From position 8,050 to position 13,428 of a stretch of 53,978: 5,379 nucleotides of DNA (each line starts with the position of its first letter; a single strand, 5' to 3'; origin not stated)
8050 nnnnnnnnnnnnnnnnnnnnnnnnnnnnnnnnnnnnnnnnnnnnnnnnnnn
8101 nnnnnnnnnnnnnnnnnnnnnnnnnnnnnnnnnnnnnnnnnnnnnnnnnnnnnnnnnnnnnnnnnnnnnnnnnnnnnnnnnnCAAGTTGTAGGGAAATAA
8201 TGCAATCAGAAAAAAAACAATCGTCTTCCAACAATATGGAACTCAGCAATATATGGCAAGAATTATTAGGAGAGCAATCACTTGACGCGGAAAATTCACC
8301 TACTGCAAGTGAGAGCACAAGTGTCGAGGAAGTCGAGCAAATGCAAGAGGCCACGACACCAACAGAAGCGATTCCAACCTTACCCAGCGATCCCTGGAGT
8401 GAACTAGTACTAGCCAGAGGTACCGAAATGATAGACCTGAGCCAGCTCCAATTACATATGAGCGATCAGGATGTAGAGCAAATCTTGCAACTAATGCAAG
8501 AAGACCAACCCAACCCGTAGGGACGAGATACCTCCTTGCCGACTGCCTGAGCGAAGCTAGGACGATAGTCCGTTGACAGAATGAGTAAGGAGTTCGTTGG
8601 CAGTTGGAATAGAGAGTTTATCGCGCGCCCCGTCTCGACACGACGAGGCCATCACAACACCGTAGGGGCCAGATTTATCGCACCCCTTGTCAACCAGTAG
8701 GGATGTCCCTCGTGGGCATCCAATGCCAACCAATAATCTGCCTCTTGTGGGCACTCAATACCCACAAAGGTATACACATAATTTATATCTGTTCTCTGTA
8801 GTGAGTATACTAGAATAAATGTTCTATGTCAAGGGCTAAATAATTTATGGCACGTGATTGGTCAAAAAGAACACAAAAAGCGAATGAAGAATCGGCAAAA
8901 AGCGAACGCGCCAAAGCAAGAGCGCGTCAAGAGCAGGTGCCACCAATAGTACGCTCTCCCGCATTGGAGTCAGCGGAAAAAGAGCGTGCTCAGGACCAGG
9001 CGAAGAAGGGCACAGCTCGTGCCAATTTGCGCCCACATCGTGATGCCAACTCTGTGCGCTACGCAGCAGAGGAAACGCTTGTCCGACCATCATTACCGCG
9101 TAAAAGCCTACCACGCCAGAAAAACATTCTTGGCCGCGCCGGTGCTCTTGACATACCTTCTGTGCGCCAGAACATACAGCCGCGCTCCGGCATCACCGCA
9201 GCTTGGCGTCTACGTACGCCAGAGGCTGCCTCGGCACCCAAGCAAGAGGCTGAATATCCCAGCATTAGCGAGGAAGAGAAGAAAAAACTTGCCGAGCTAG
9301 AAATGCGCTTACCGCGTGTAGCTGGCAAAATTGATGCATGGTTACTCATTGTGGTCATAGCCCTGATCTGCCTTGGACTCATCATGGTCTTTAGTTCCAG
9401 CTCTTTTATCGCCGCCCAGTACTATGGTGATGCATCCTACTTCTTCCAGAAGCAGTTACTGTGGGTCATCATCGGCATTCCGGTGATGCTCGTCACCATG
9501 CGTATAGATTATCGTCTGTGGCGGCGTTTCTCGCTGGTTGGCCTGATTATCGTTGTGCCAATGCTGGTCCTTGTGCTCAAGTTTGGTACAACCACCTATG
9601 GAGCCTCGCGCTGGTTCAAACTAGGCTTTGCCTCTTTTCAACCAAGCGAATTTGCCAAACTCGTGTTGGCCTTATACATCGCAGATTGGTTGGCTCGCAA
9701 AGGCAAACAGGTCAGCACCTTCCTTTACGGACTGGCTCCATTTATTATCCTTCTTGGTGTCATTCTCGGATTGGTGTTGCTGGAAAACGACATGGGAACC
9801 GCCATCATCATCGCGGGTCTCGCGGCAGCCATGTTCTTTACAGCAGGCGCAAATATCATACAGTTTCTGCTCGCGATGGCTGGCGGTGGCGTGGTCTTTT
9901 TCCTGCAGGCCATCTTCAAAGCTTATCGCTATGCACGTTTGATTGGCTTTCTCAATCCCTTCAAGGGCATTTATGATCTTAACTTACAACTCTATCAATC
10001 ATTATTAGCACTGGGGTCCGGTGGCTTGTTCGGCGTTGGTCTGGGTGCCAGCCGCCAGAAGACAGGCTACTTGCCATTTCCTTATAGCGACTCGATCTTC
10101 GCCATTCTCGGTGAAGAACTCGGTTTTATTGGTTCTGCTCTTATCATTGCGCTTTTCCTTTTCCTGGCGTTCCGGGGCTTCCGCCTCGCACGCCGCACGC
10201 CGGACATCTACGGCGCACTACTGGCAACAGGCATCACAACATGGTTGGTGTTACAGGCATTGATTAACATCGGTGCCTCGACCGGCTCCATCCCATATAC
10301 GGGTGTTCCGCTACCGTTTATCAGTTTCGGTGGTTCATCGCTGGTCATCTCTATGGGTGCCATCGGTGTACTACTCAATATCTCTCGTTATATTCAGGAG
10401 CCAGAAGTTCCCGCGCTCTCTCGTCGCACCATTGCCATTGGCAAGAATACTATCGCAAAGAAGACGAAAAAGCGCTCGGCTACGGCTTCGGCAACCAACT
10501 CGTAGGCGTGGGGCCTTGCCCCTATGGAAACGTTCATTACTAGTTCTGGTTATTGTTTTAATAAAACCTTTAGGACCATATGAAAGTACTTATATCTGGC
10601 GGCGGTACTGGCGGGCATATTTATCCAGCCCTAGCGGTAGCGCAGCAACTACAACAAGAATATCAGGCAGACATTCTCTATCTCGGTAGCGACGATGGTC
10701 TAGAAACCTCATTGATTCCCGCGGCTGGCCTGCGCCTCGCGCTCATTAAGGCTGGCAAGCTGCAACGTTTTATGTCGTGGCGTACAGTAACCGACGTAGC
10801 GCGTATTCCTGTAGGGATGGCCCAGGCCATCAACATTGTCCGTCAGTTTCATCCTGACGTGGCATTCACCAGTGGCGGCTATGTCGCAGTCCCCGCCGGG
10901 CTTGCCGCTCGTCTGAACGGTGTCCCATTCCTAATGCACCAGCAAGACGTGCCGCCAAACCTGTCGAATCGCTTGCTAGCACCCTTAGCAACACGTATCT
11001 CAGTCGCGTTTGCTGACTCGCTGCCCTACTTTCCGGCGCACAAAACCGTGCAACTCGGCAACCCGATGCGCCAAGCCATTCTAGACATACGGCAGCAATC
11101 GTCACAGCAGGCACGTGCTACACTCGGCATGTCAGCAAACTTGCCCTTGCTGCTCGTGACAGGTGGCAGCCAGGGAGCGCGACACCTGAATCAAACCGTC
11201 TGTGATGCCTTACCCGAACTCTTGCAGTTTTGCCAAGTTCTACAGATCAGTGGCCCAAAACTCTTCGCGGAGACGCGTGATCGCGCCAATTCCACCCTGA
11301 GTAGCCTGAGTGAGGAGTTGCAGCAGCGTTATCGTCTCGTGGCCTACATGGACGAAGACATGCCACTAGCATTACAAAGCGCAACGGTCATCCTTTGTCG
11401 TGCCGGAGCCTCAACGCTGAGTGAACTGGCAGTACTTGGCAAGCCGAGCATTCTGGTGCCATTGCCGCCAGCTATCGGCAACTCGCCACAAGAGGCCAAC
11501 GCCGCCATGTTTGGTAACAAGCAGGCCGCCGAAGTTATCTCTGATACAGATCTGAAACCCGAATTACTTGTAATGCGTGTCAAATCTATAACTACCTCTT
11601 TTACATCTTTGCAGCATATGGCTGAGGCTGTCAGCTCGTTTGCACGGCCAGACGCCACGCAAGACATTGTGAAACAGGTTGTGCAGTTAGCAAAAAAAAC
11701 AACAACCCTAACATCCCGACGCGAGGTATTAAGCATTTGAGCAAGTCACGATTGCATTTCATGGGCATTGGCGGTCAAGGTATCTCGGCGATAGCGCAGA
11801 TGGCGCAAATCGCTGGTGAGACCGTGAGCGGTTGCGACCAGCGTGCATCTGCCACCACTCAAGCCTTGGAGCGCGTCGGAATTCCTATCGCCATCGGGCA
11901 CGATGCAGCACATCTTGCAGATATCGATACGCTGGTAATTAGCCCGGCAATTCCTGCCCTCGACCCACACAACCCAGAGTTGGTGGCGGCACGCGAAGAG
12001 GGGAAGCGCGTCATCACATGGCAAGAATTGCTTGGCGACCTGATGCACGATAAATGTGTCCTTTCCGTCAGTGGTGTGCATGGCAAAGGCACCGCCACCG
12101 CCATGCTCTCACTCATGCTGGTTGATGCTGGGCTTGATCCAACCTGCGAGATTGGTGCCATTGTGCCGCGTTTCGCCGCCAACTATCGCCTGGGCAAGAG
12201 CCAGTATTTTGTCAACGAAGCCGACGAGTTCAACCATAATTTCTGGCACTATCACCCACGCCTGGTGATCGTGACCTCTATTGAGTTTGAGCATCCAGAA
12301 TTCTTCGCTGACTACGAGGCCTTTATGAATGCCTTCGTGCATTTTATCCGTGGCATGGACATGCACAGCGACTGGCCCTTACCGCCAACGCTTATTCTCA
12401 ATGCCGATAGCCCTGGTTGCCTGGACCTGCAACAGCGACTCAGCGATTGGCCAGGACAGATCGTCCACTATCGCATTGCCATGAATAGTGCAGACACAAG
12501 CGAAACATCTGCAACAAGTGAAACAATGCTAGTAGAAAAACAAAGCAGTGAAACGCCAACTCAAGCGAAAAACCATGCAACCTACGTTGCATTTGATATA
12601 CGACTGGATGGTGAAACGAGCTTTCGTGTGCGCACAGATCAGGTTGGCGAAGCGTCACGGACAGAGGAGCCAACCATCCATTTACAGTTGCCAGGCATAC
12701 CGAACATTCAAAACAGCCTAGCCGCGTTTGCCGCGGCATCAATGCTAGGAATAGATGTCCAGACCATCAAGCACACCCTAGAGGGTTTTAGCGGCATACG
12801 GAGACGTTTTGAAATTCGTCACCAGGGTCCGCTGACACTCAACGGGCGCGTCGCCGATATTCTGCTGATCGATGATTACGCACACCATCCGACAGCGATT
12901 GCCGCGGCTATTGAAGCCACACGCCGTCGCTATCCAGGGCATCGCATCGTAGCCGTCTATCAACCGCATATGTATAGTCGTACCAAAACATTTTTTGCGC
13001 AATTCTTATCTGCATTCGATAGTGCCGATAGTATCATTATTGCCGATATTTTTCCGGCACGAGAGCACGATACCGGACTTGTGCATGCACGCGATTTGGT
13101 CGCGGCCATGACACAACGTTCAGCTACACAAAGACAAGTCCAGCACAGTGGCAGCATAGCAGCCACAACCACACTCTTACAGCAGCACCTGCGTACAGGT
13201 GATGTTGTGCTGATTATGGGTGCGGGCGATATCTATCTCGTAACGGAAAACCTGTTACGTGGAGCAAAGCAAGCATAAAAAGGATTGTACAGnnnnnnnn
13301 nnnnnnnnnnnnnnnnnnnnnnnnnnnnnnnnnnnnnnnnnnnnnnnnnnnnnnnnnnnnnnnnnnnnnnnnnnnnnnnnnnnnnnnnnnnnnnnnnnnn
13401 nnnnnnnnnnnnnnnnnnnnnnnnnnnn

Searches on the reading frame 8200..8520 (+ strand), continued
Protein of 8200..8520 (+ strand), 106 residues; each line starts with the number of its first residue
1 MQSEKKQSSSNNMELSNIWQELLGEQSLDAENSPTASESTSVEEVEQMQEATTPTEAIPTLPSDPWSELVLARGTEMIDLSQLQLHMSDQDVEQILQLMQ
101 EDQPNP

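Call 66: find_encoding_contigs(protein=P0243, flank=10000, max_places=2)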
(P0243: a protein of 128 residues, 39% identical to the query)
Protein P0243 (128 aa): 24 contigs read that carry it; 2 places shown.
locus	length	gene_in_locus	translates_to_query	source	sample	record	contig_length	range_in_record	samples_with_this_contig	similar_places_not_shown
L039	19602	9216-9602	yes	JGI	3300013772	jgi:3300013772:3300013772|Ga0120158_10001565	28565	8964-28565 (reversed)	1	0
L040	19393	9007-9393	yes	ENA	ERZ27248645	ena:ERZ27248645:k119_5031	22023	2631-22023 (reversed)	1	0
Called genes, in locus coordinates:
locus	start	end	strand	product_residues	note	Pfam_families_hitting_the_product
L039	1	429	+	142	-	?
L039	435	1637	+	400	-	PF00155:Aminotran_1_2, PF00266:Aminotran_5 (faint), PF01041:DegT_DnrJ_EryC1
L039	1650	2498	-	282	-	PF03602:Cons_hypoth95 (weak), PF08241:Methyltransf_11 (faint)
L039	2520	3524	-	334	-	PF00753:Lactamase_B, PF21221:B_lactamase-like_C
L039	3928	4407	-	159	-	-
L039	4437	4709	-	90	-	PF04542:Sigma70_r2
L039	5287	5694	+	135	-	PF02381:MraZ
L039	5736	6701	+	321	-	PF01795:Methyltransf_5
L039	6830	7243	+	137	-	PF04977:DivIC (weak)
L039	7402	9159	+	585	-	PF03717:PBP_dimer, PF00905:Transpeptidase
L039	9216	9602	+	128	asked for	-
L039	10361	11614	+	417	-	PF01098:FTSW_RODA_SPOVE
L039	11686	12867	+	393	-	PF03033:Glyco_transf_28, PF04101:Glyco_tran_28_C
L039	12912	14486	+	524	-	PF01225:Mur_ligase, PF08245:Mur_ligase_M, PF02875:Mur_ligase_C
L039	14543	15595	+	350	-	PF01565:FAD_binding_4, PF02873:MurB_C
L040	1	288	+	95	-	?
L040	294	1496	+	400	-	PF00155:Aminotran_1_2, PF01041:DegT_DnrJ_EryC1 (weak)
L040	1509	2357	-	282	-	PF03602:Cons_hypoth95 (weak), PF08241:Methyltransf_11 (faint)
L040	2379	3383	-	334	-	PF00753:Lactamase_B, PF21221:B_lactamase-like_C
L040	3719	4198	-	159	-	-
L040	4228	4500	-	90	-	PF04542:Sigma70_r2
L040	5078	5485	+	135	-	PF02381:MraZ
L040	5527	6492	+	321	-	PF01795:Methyltransf_5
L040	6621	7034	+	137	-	PF04977:DivIC (weak)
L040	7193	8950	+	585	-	PF03717:PBP_dimer, PF00905:Transpeptidase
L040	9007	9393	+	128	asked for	-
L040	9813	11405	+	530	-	PF01098:FTSW_RODA_SPOVE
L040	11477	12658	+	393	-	PF03033:Glyco_transf_28, PF04101:Glyco_tran_28_C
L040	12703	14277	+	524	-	PF01225:Mur_ligase, PF08245:Mur_ligase_M, PF02875:Mur_ligase_C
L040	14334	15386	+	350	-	PF01565:FAD_binding_4, PF02873:MurB_C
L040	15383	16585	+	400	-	PF08478:POTRA_1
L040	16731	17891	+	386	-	PF11104:PilM_2 (faint), PF14450:FtsA, PF02491:SHS2_FTSA, PF06723:MreB_Mbl, PF06277:EutA (weak), PF14450:FtsA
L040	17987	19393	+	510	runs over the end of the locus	PF00091:Tubulin, PF12327:FtsZ_C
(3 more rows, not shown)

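Call 70: fold_search(model_id=the predicted structure, library=pdb)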
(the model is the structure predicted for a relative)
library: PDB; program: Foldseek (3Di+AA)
matches with E <= 10: 0; with E <= 0.001: 0
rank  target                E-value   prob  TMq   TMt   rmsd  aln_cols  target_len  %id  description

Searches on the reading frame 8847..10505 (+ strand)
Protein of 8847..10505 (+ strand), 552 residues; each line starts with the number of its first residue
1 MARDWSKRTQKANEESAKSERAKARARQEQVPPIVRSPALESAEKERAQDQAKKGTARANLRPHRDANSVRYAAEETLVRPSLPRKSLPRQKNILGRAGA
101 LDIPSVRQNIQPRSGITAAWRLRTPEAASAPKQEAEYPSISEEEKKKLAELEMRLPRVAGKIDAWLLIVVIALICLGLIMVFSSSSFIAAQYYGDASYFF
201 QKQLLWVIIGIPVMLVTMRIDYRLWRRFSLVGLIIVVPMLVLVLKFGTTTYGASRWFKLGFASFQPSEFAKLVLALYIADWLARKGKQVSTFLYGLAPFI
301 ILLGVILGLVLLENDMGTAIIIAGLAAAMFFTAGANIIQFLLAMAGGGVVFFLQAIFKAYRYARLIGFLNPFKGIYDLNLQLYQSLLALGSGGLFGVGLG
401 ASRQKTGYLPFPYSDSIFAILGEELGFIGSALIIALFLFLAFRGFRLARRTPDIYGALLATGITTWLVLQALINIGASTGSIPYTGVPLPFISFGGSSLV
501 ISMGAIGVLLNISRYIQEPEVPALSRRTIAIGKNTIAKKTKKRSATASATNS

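Call 4: search_protein_families(library=pfam, proteins=[window:8847-10505:+])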
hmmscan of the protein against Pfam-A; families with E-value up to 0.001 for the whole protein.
window:8847-10505:+ (552 aa): 1 family
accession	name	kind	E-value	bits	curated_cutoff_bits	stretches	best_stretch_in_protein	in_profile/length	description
PF01098.24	FTSW_RODA_SPOVE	-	3.9e-99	332.5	26.4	1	166-515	3-353/356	Cell cycle protein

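Call 5: search_protein_families(library=ncbifam, proteins=[window:8847-10505:+])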
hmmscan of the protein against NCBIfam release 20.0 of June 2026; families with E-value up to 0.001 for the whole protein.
window:8847-10505:+ (552 aa): 6 families
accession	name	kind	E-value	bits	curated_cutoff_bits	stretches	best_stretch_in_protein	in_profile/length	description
TIGR02614.1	ftsW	equivalog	2.9e-113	378.6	337.5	1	163-514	1-355/357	putative lipid II flippase FtsW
TIGR02615.1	spoVE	exception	7.7e-110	367.7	448.8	1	164-514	2-354/354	stage V sporulation protein E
TIGR02210.1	rodA_shape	equivalog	1.3e-82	277.8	336.7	1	163-514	1-354/357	rod shape-determining protein RodA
NF008042.0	PRK10774.1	equivalog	1.7e-75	254.5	493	1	163-513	36-389/405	cell division protein FtsW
NF037961.1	RodA_shape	subfamily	2.1e-47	162.4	150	2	165-356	2-190/415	rod shape-determining protein RodA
NF008060.0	PRK10794.1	equivalog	2.2e-47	161.8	590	1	161-513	15-360/370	peptidoglycan glycosyltransferase MrdB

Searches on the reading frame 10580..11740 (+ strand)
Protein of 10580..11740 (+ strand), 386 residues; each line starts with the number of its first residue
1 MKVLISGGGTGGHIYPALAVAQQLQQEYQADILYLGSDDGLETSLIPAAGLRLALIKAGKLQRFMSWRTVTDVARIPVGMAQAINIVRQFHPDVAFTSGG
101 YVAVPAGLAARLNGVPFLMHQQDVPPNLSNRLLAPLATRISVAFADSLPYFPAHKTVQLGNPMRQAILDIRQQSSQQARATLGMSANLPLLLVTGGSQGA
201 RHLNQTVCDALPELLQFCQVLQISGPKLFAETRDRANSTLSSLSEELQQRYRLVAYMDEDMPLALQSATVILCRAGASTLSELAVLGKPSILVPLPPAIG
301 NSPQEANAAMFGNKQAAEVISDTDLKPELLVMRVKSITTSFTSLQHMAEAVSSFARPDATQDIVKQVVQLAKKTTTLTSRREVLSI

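Call 4: search_protein_families(library=pfam, proteins=[window:10580-11740:+])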
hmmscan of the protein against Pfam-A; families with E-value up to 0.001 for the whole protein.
window:10580-11740:+ (386 aa): 3 families
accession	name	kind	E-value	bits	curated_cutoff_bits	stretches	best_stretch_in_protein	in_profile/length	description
PF04101.22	Glyco_tran_28_C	-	2.1e-31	109.7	22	1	191-361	2-164/166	Glycosyltransferase family 28 C-terminal domain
PF03033.26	Glyco_transf_28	-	2.2e-30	106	26.2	1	3-140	1-137/139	Glycosyltransferase family 28 N-terminal domain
PF13579.12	Glyco_trans_4_4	-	0.00021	22.1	29.7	1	20-138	11-118/158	Glycosyl transferase 4-like domain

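Call 5: search_protein_families(library=ncbifam, proteins=[window:10580-11740:+])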
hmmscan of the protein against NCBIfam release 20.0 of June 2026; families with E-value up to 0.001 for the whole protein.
window:10580-11740:+ (386 aa): 5 families
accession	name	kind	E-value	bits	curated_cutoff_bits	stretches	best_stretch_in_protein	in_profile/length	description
TIGR01133.1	murG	equivalog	1.7e-80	270.7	250.25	1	1-366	6-352/353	undecaprenyldiphospho-muramoylpentapeptide beta-N-acetylglucosaminyltransferase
NF009102.0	PRK12446.1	equivalog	1.2e-58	198.8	339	1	2-367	3-349/352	undecaprenyldiphospho-muramoylpentapeptide beta-N-acetylglucosaminyltransferase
NF010135.0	PRK13609.1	equivalog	5.3e-12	45.4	500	1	156-375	172-373/388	diglucosyl diacylglycerol synthase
TIGR00661.1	MJ1255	subfamily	8.1e-07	28.6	195.9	0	246-330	226-307/321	MJ1255/VC2487 family glycosyltransferase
NF010134.0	PRK13608.1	equivalog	0.00042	19.5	557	1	257-375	263-373/391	diglucosyl diacylglycerol synthase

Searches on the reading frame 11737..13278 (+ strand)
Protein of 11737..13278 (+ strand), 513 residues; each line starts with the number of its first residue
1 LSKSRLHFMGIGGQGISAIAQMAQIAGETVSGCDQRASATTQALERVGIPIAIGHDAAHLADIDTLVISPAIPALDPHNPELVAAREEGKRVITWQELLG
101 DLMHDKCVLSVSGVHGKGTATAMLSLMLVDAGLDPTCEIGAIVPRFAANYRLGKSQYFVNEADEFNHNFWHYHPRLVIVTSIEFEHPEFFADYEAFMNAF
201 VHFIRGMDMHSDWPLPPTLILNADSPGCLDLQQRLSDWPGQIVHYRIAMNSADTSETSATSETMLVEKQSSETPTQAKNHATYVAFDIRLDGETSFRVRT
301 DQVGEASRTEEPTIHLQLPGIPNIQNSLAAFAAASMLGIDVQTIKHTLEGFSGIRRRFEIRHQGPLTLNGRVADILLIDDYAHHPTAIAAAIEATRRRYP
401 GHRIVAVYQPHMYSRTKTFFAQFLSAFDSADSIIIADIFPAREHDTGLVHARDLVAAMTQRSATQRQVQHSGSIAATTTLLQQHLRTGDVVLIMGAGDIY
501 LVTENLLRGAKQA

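Call 4: search_protein_families(library=pfam, proteins=[window:11737-13278:+])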
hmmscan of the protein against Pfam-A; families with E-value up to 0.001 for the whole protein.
window:11737-13278:+ (513 aa): 4 families
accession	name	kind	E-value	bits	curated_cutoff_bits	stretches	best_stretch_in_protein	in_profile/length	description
PF01225.30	Mur_ligase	-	2e-21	76.6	21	1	6-105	2-93/95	Mur ligase family, catalytic domain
PF02875.26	Mur_ligase_C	-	7.6e-19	69.2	28.4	1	371-497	8-127/127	Mur ligase, glutamate ligase domain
PF08245.18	Mur_ligase_M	-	2.7e-11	44.2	24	1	111-334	1-200/200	Mur ligase middle domain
PF21799.2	MurD-like_N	-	0.00066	20.3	27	0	9-93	6-87/88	Mur ligase MurD-like, N-terminal domain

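Call 5: search_protein_families(library=ncbifam, proteins=[window:11737-13278:+])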
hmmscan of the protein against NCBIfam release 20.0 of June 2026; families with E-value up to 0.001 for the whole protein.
window:11737-13278:+ (513 aa): 21 families
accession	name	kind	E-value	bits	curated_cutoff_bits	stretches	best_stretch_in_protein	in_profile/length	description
TIGR01082.1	murC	equivalog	7.4e-117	391.1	335.1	1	6-506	2-448/449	UDP-N-acetylmuramate--L-alanine ligase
NF011171.0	PRK14573.1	equivalog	4.9e-68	229.8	1015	2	313-506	262-444/809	bifunctional UDP-N-acetylmuramate--L-alanine ligase/D-alanine--D-alanine ligase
TIGR01081.1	mpl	equivalog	1.2e-52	179.5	388.7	2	5-207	1-210/448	UDP-N-acetylmuramate:L-alanyl-gamma-D-glutamyl-meso-diaminopimelate ligase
NF053645.1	pMurC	equivalog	5.7e-24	84.7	560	2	171-450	177-437/492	pseudomurein biosynthesis peptide ligase pMurC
TIGR01087.1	murD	equivalog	2.3e-21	76.4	211.95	1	7-360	3-310/441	UDP-N-acetylmuramoyl-L-alanine--D-glutamate ligase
NF008896.0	PRK11929.1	equivalog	1.3e-15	56.3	1023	2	305-497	293-474/965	bifunctional UDP-N-acetylmuramoyl-L-alanyl-D-glutamate--2,6-diaminopimelate ligase MurE/UDP-N-acetylmuramoyl-tripeptide--D-alanyl-D-alanine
NF053646.1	pMurD1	equivalog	5e-15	55.1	610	2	260-499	218-444/465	pseudomurein biosynthesis peptide ligase pMurD1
TIGR01085.1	murE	subfamily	1.6e-13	50.4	257.3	1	261-498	225-448/472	UDP-N-acetylmuramyl-tripeptide synthetase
NF001124.0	PRK00139.1-2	equivalog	1e-12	47.6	476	1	245-497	236-468/500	UDP-N-acetylmuramoyl-L-alanyl-D-glutamate--2,6-diaminopimelate ligase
NF033197.0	F430_CfbE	equivalog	8.1e-12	44.8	250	1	244-364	194-312/430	coenzyme F430 synthase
NF053648.1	pMurE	equivalog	1.4e-11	43.8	600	1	174-399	190-352/464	pseudomurein biosynthesis peptide ligase pMurE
NF001126.0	PRK00139.1-4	equivalog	2.4e-11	42.9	373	1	273-408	254-374/486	UDP-N-acetylmuramoyl-L-alanyl-D-glutamate--2,6-diaminopimelate ligase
NF001123.0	PRK00139.1-1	equivalog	5.7e-11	41.8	586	1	306-497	289-465/493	UDP-N-acetylmuramoyl-L-alanyl-D-glutamate--2,6-diaminopimelate ligase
TIGR01143.1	murF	subfamily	1.1e-09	37.7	288.6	1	260-405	185-328/418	UDP-N-acetylmuramoyl-tripeptide--D-alanyl-D-alanine ligase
NF010623.0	PRK14016.1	subfamily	3.1e-08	32.2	877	1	319-494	682-849/871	cyanophycin synthetase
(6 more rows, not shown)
